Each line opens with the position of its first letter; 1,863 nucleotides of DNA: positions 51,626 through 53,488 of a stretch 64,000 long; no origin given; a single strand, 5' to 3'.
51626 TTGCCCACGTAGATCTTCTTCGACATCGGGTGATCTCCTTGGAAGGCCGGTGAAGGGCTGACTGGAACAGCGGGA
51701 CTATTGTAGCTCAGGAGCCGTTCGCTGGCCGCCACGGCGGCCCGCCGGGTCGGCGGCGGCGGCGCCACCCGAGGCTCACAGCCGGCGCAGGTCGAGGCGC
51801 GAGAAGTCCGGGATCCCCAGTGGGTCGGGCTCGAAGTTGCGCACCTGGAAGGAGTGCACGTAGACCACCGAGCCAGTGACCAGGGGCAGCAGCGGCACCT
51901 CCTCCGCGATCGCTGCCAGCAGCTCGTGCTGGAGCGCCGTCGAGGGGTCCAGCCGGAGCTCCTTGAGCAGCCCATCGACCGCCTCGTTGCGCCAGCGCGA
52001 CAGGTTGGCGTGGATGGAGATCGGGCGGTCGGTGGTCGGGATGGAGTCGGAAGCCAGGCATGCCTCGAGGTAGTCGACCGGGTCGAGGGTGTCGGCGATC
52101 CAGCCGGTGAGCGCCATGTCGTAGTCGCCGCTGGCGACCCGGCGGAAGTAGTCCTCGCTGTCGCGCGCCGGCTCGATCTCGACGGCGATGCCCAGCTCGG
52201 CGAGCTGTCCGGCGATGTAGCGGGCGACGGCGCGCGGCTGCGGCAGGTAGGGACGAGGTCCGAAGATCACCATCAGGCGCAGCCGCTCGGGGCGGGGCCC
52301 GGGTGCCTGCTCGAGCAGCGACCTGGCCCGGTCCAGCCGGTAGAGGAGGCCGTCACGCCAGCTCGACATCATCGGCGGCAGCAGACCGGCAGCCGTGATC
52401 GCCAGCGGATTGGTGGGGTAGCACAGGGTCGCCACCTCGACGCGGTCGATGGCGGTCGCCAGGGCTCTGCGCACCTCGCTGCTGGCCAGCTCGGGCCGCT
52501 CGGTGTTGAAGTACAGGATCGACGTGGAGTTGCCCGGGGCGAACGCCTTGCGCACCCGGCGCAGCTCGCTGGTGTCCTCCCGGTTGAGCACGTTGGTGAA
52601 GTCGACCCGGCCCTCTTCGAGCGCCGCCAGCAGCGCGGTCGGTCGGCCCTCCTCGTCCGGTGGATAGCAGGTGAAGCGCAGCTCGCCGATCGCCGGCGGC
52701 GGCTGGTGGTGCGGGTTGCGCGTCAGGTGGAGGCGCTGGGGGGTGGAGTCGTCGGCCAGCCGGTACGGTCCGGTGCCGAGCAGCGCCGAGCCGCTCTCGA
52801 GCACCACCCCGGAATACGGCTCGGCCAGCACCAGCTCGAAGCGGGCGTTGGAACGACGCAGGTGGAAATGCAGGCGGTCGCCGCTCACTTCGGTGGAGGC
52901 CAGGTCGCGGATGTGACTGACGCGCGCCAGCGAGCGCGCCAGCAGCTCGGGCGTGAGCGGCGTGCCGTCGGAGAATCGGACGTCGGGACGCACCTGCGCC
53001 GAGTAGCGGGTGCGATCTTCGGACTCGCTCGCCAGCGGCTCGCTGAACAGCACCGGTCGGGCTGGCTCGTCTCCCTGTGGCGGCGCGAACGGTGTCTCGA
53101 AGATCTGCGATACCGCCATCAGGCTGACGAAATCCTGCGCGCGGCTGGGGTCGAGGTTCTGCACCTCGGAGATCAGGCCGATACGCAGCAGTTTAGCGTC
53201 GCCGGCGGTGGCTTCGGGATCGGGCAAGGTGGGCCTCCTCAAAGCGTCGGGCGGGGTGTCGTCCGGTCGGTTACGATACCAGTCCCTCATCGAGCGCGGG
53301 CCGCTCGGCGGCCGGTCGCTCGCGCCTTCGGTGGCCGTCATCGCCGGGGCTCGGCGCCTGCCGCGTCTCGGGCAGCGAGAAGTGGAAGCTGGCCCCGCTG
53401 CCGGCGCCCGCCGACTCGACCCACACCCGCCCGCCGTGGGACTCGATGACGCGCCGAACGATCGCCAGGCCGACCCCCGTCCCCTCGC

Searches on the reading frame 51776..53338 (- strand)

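Call 5: search_protein_families(library=pfam, proteins=[window:51776-53338:-], max_evalue=0.01)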
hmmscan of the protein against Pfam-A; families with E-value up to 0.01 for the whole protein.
window:51776-53338:- (520 aa): 1 family
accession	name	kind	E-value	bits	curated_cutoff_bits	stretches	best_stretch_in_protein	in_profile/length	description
PF00496.27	SBP_bac_5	-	2.2e-45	155.8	32.4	1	104-430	11-363/368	Bacterial extracellular solute-binding proteins, family 5 Middle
